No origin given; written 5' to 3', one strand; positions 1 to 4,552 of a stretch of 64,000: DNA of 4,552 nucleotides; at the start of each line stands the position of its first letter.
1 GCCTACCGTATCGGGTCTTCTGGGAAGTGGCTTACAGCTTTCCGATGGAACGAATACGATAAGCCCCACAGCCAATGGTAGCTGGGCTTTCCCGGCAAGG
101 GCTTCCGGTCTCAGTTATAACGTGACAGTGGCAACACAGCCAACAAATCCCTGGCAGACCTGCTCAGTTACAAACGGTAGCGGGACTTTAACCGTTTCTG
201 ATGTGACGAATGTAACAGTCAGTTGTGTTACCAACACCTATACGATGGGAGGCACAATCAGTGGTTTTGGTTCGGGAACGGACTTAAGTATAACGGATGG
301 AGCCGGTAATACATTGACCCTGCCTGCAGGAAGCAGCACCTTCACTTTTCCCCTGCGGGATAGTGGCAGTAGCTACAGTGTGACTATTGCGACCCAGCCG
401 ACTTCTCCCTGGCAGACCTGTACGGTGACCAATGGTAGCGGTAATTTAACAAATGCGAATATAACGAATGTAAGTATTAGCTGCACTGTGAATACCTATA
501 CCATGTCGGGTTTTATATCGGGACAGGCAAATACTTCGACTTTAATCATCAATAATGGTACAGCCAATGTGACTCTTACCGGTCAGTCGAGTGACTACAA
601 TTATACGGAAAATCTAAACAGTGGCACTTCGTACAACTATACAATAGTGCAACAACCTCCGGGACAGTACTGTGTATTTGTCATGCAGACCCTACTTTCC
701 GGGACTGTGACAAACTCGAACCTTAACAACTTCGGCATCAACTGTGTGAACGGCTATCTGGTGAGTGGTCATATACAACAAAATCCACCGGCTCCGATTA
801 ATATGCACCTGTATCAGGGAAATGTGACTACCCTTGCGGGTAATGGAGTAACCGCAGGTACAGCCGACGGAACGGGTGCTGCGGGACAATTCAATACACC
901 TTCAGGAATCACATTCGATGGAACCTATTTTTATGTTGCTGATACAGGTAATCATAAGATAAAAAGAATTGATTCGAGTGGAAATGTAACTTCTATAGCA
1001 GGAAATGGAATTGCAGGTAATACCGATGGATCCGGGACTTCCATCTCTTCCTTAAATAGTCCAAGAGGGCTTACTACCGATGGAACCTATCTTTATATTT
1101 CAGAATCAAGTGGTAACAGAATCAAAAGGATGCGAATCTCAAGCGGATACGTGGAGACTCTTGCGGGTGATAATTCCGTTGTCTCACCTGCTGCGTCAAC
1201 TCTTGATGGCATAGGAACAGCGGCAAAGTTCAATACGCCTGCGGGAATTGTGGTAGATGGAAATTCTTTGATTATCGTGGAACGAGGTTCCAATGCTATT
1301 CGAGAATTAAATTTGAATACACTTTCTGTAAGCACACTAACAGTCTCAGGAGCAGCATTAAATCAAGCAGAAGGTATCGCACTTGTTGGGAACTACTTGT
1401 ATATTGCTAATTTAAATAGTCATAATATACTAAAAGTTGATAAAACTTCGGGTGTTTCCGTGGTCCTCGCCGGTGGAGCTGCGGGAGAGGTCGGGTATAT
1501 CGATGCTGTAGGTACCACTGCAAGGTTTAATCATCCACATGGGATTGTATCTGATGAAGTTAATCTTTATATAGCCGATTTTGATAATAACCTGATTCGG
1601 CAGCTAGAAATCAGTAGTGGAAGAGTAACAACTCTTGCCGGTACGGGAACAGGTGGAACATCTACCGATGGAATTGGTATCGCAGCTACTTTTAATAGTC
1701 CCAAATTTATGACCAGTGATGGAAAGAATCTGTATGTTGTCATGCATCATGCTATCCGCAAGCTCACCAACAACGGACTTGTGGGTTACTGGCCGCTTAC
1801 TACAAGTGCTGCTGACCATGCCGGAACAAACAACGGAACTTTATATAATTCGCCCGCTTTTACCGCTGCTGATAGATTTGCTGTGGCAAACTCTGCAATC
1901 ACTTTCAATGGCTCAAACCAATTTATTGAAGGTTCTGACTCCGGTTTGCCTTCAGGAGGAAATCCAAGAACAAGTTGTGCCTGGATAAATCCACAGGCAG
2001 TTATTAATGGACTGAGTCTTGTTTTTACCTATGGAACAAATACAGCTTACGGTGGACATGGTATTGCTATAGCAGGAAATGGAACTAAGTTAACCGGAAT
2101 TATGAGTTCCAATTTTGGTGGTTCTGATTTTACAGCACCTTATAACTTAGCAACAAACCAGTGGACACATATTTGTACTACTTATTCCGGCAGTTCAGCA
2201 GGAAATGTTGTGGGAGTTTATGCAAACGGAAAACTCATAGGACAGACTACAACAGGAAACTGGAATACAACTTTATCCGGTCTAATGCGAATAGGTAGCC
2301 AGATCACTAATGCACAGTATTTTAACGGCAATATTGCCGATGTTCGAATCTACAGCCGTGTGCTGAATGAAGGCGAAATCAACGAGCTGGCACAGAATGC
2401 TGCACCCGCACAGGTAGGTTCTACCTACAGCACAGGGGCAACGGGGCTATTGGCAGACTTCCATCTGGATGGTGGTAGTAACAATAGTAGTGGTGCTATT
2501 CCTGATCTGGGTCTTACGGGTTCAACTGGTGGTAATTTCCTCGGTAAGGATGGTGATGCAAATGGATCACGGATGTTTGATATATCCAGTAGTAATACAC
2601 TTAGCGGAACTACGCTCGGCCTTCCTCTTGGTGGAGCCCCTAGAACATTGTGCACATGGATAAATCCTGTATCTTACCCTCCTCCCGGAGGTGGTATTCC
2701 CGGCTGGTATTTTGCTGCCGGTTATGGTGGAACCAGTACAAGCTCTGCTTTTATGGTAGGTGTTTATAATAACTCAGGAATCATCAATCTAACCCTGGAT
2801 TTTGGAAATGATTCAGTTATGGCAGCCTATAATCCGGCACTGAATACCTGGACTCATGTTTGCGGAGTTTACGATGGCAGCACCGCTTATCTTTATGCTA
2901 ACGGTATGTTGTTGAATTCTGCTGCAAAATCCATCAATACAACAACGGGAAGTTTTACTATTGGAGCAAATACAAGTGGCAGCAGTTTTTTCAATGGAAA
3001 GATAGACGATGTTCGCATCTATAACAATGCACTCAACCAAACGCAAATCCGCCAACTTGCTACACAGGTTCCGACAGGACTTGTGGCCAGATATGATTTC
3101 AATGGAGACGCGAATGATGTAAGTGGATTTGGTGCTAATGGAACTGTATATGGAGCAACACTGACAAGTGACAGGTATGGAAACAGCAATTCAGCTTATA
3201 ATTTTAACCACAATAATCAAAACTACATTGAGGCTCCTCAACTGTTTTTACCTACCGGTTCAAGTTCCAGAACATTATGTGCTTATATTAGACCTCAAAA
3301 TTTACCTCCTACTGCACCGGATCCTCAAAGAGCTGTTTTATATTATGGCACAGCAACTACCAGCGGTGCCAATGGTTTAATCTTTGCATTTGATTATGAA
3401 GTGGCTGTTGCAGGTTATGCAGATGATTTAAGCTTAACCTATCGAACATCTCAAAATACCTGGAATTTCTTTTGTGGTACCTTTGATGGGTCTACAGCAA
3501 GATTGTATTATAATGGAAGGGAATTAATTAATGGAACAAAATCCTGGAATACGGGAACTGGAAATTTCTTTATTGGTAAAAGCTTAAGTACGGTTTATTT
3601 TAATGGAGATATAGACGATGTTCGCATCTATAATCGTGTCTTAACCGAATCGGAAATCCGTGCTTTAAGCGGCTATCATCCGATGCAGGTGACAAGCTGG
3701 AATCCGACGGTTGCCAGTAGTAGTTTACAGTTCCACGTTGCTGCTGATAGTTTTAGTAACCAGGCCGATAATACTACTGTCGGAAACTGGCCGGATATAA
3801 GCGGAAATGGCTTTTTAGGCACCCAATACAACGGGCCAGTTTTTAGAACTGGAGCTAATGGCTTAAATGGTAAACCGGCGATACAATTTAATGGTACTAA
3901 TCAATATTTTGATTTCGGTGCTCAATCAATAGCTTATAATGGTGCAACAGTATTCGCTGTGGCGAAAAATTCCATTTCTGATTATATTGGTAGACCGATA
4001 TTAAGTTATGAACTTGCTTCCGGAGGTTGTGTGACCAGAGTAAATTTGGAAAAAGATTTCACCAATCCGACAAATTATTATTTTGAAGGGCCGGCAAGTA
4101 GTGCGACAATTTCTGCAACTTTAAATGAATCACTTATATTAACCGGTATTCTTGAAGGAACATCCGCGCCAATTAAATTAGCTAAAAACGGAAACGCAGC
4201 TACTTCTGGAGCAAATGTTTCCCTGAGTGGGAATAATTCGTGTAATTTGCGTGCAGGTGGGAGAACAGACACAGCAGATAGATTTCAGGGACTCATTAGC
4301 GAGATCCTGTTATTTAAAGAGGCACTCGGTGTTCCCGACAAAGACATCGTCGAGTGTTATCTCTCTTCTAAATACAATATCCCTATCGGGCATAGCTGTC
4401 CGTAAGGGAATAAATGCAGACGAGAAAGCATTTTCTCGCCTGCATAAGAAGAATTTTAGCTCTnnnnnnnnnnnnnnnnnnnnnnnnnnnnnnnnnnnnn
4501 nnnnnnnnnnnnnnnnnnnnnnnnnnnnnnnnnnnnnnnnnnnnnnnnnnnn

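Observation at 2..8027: Two convergent giant LamG/NHL/Ig-FN3 surface proteins sharing one terminator, with GC above the window average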

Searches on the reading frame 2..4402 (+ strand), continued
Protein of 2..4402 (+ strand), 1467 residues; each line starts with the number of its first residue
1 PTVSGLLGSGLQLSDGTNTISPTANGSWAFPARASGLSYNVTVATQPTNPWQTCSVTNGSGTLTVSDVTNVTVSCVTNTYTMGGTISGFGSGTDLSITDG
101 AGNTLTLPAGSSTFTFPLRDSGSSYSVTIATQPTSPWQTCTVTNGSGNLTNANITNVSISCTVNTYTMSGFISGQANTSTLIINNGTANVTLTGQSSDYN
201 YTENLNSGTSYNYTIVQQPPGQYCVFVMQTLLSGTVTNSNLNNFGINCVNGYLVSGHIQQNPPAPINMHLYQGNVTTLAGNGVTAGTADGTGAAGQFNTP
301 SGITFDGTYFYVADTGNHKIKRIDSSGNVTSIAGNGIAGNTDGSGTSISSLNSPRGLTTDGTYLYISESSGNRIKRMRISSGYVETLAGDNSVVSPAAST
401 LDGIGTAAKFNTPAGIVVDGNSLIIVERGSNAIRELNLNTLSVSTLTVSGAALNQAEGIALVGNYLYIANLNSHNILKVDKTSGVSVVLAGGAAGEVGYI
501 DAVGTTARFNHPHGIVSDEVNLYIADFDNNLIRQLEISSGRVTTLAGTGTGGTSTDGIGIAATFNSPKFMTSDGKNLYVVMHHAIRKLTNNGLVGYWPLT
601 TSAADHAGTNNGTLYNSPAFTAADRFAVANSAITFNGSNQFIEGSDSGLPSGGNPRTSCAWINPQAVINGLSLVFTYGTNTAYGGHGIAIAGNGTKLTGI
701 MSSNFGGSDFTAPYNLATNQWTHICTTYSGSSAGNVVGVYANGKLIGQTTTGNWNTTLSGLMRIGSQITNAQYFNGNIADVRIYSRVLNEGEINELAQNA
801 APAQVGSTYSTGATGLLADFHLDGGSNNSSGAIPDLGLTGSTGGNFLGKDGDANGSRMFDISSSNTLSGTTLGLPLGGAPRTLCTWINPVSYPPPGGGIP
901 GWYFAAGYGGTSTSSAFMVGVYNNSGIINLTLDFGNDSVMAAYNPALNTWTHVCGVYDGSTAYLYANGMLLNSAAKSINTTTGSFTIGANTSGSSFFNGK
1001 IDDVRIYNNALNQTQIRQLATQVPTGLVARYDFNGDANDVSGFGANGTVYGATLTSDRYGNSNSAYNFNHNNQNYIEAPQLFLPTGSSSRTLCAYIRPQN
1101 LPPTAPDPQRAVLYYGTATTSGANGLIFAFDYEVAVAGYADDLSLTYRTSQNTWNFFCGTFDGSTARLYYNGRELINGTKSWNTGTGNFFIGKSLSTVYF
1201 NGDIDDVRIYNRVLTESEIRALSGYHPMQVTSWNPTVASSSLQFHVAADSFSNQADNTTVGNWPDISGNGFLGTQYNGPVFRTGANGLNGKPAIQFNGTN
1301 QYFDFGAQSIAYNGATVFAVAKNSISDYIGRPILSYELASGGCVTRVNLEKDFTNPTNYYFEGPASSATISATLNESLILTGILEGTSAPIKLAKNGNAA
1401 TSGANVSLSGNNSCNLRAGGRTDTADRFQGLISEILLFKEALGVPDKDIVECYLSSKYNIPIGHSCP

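Call 24: find_encoding_contigs(protein=P0060, flank=8000, max_places=1)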
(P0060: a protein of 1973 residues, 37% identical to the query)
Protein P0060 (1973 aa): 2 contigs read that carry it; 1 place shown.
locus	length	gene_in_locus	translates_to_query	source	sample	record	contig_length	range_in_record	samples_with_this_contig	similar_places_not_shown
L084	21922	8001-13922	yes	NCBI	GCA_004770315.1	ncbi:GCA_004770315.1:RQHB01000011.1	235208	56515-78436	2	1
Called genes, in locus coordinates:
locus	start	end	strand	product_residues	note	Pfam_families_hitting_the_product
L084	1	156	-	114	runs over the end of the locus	PF01740:STAS, PF13466:STAS_2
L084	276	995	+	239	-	PF28267:LIC_12936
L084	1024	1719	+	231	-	PF00226:DnaJ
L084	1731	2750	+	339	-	PF20511:PMI_typeI_cat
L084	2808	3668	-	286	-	PF02678:Pirin, PF05726:Pirin_C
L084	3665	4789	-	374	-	PF04616:Glyco_hydro_43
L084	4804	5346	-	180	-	-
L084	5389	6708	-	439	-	PF07690:MFS_1, PF12832:MFS_1_like (faint)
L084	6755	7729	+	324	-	PF00291:PALP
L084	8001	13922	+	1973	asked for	PF01436:NHL (faint), PF13385:Laminin_G_3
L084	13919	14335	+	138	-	PF13442:Cytochrome_CBB3 (weak), PF00034:Cytochrom_C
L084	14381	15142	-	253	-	-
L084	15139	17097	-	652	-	PF00501:AMP-binding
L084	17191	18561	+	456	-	PF03062:MBOAT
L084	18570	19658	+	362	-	PF07611:DUF1574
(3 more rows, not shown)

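Call 40: search_solved_structures(query=window:2-4402:+, max_evalue=0.001)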
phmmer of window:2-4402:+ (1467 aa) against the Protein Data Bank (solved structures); distinct sequences matched with E-value up to 0.001: 11.
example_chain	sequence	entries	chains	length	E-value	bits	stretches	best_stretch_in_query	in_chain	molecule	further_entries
6g7w_A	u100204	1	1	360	2.6e-21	78.3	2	285-385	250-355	NHL repeat-containing protein 2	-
7djm_A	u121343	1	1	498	2.6e-21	78.3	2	459-557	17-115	Protein SUPPRESSOR OF QUENCHING 1, chloroplastic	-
7djl_C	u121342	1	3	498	2.8e-21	78.2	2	460-567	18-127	Protein SUPPRESSOR OF QUENCHING 1, chloroplastic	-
7djk_A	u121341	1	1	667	9.2e-21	76.5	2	459-557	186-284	Protein SUPPRESSOR OF QUENCHING 1, chloroplastic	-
7djj_A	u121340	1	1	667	9.2e-21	76.5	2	459-557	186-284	Protein SUPPRESSOR OF QUENCHING 1, chloroplastic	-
6gc1_A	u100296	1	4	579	2.4e-20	75.1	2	284-385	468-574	NHL repeat-containing protein 2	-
9pt5_A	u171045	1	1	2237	2.7e-13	51.8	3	273-436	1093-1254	Teneurin-like protein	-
9ifo_A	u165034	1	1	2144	3.3e-13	51.5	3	273-436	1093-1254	Teneurin-Like Protein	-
3tc9_A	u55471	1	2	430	2.7e-08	35.2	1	463-555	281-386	Hypothetical hydrolase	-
6d69_A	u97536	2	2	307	4.9e-07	31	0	285-391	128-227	NHL Repeat Region of D. melanogaster Thin | Thin, isoform D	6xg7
3hrp_A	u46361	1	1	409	6.3e-07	30.7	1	462-581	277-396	Uncharacterized protein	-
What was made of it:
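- On NHL-repeat beta-propeller (PF01436): Solved NHL-repeat proteins match: NHLRC2 and SOQ1 at E 2.6e-21, a teneurin-like protein at 3e-13 (call 40).
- Checked: PDB NHL propellers match at E 1e-21 (call 40).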

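Call 64: find_encoding_contigs(protein=P0037, flank=10000, max_places=2)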
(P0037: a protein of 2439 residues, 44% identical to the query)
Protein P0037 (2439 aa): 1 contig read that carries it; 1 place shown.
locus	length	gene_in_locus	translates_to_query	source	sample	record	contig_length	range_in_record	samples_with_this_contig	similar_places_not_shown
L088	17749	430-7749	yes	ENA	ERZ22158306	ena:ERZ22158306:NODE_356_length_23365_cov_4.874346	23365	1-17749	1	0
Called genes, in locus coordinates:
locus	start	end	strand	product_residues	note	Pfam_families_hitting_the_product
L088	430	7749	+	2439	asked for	PF13205:Big_5, PF03160:Calx-beta, PF01436:NHL (faint), PF13385:Laminin_G_3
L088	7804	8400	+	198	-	PF03193:RsgA_GTPase (weak), PF00009:GTP_EFTU (faint), PF01926:MMR_HSR1, PF02421:FeoB_N (weak), PF00350:Dynamin_N (faint)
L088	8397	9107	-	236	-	-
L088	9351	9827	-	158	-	-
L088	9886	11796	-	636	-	PF01055:Glyco_hydro_31_2nd, PF02065:Melibiase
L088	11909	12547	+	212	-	PF01612:DNA_pol_A_exo1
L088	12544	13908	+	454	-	PF18073:Zn_ribbon_LapB, PF03796:DnaB_C, PF13481:AAA_25, PF23442:DUF7125 (weak), PF06745:ATPase, PF00004:AAA (weak), PF13401:AAA_22 (weak), PF13541:ChlI, +1 more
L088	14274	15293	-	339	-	PF01118:Semialdhyde_dh, PF22698:Semialdhyde_dhC_1, PF02774:Semialdhyde_dhC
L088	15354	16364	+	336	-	-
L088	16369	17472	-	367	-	-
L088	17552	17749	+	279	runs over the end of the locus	PF05721:PhyH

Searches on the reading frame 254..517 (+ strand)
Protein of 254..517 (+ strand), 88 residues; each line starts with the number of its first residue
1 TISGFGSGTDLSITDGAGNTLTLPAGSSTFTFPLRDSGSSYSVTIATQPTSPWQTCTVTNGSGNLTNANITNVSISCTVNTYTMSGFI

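Call 56: predict_structure(alignment_id=A2)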
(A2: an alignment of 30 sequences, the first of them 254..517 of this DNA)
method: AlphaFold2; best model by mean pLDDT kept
length: 88 residues; sequences in the alignment: 30
mean_pLDDT: 91.5   pTM: 0.77
mean pLDDT of the five models: 91.5, 90.3, 88.3, 86.5, 84.4
residues with pLDDT >= 90: 65; 70-90: 21; 50-70: 2; < 50: 0
segments of 3 or more residues with pLDDT < 50: none
pLDDT, mean of each block of 10 residues (from residue 1): 90 96 94 92 96 94 89 94 76
secondary structure, 60 per line:
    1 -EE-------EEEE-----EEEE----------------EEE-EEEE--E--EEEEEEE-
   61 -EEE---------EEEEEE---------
elements in order: E11-14 E20-23 E40-42 E44-47 E53-59 E62-64 E74-79

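Call 59: fold_search(model_id=the predicted structure, library=pdb)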
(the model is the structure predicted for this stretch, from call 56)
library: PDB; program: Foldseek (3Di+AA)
matches with E <= 10: 14; with E <= 0.001: 0
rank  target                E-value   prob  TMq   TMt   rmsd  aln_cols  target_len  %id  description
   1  3l48_A                2.2e+00  0.07  0.27  0.28   7.5        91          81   16  Crystal structure of the C-terminal domain of the PapC usher (released 2010-03-02)
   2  8qu8_A                4.6e+00  0.03  0.22  0.17   8.3        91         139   12  PROTAC-mediated complex of KRAS with VHL/Elongin-B/Elongin-C/Cullin-2/Rbx1 (released 2023-12-06)
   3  3l48_B                5.2e+00  0.04  0.24  0.26   7.3        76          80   17  Crystal structure of the C-terminal domain of the PapC usher (released 2010-03-02)
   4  6aj7_L                5.5e+00  0.01  0.17  0.16  12.5        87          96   10  The structure of Enterovirus D68 mature virion in complex with Fab 15C5 (released 2018-11-07)
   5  3l48_E                6.1e+00  0.04  0.29  0.31   7.3        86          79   16  Crystal structure of the C-terminal domain of the PapC usher (released 2010-03-02)
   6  6aj9_L                7.7e+00  0.01  0.17  0.16  13.6        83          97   11  The structure of Enterovirus D68 mature virion in complex with Fab 15C5 and 11G1 (released 2018-11-07)
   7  7u5e_G                8.1e+00  0.03  0.22  0.08   7.2        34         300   18  I-F3b Cascade-TniQ partial R-loop complex (released 2023-06-14)
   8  2i45_B                9.1e+00  0.06  0.21  0.20   1.9        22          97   23  Crystal structure of protein NMB1881 from Neisseria meningitidis (released 2006-09-19)
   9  9fng_B                9.1e+00  0.02  0.27  0.09   7.0        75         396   17  The glycoside hydrolase family 71 (GH71) member AnGH71C from Aspergillus nidulans in complex with glucose. (released 2025-06-25)
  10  9mr7_I                9.1e+00  0.01  0.18  0.16  13.6        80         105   14  Genetiocally detoxified pertussis toxin in complex with hu1B7 Fab and hu11E6 Fab (released 2025-04-16)
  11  6oel_L                9.1e+00  0.01  0.17  0.09  13.8        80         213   11  Engineered Fab bound to IL-4 receptor (released 2019-08-07)
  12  4l9d_B                9.6e+00  0.06  0.29  0.31   6.0        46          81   26  Crystal structure of the PKD1 domain from Vibrio cholerae metalloprotease PrtV (released 2013-07-10)
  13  9jgh_E                9.6e+00  0.04  0.24  0.11   2.9        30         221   23  cryo-EM structure of the TTP polymer at the tube's end (released 2025-07-16)
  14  6n1w_4                9.6e+00  0.01  0.17  0.15  13.5        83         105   12  Cryo-EM structure at 4.2 A resolution of vaccine-elicited antibody DFPH-a.15 in complex with HIV-1 Env BG505 DS-SOSIP, (released 2019-07-24)
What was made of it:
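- Tried and rejected: Foldseek against the PDB found nothing (best probability 0.07; call 59).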

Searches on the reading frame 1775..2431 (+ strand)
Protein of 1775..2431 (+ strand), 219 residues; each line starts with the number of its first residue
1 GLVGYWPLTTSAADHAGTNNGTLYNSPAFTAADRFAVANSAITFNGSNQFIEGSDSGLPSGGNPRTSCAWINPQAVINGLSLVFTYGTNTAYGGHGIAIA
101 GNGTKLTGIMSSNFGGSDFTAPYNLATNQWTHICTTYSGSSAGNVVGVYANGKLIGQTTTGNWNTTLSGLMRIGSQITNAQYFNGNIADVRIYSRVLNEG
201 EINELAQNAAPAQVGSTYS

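Call 78: search_solved_structures(query=A4, max_evalue=0.001)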
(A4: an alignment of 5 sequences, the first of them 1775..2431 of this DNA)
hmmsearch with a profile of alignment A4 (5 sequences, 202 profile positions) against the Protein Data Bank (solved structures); distinct sequences matched with E-value up to 0.001: 28.
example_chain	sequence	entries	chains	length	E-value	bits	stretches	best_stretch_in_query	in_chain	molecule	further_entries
5hon_A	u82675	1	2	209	1.4e-14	57.5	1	2-200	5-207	Extracellular arabinanase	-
5ho0_A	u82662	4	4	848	1.4e-13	54.3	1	2-200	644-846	Extracellular arabinanase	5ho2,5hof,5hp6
4qvs_A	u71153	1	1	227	1.4e-13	54.3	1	66-199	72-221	S-layer domain-containing protein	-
9k6v_A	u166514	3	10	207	6.5e-08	35.8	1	40-196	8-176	Pentraxin-related protein PTX3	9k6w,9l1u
9k6u_B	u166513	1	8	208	6.5e-08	35.8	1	40-196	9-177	Pentraxin-related protein PTX3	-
9k6n_A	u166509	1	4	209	6.6e-08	35.8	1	40-196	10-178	Pentraxin-related protein PTX3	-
8pvq_A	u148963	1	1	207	7.1e-08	35.7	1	42-196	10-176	Pentraxin-related protein PTX3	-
8s50_B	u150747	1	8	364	3.3e-07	33.5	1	40-196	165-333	Pentraxin-related protein PTX3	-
7zl1_B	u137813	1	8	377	3.6e-07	33.4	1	40-196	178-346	Pentraxin-related protein PTX3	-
3flp_A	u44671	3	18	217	1.2e-06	31.7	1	58-198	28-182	SAP-like pentraxin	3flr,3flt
8byp_X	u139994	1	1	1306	7.3e-06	29.1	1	9-199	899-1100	Botulinum neurotoxin type X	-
6ype_A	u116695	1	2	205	2.4e-05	27.4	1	49-199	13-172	Neuronal pentraxin-1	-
4c1w_A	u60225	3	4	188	3e-05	27.1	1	72-196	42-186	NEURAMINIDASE | SIALIDASE A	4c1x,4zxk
1d0h_A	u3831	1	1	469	5.1e-05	26.3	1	124-199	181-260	PROTEIN (TETANUS TOXIN HC)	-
1diw_A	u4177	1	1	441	5.1e-05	26.3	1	124-199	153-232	TETANUS TOXIN HC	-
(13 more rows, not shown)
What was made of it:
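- The closest are the C-terminal domain of an extracellular arabinanase (5hon/5ho0, E 1e-14), an S-layer domain protein, pentraxins, the sialidase lectin domain and clostridial toxin Hc domains (call 78). The best solved relative of the LamG domains is the C-terminal domain of an extracellular arabinanase (call 78). The solved relatives are binding domains (call 78).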

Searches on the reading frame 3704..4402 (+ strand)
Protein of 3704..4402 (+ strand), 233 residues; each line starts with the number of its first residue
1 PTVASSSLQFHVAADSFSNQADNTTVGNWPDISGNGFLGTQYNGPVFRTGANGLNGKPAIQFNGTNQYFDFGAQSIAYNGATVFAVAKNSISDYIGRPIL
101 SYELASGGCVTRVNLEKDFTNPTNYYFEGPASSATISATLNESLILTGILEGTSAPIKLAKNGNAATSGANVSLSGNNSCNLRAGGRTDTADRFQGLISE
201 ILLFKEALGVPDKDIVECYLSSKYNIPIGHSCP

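Call 39: search_solved_structures(query=window:3704-4402:+, max_evalue=1)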
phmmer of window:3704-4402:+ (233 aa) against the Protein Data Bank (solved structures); distinct sequences matched with E-value up to 1: 4.
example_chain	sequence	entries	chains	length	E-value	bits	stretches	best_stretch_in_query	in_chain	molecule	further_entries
4gmq_A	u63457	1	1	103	0.084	15.6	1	120-156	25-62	Putative ribosome associated protein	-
5wz1_A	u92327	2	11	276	0.8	12.4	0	106-167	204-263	NS5 methyltransferase | NS5 MTase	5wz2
7z3n_C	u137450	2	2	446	0.96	12.1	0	120-151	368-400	Putative ribosome associated protein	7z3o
5goz_A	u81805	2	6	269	0.99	12.1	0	106-166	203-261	RNA-directed RNA polymerase NS5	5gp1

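Call 45: search_protein_families(library=pfam, proteins=[window:3704-4402:+], max_evalue=1)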
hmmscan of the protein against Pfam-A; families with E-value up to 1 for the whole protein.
window:3704-4402:+ (233 aa): 1 family
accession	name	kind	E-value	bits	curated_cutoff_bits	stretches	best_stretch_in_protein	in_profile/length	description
PF13385.13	Laminin_G_3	-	0.00091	19.8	27.6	1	135-209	73-146/151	Concanavalin A-like lectin/glucanases superfamily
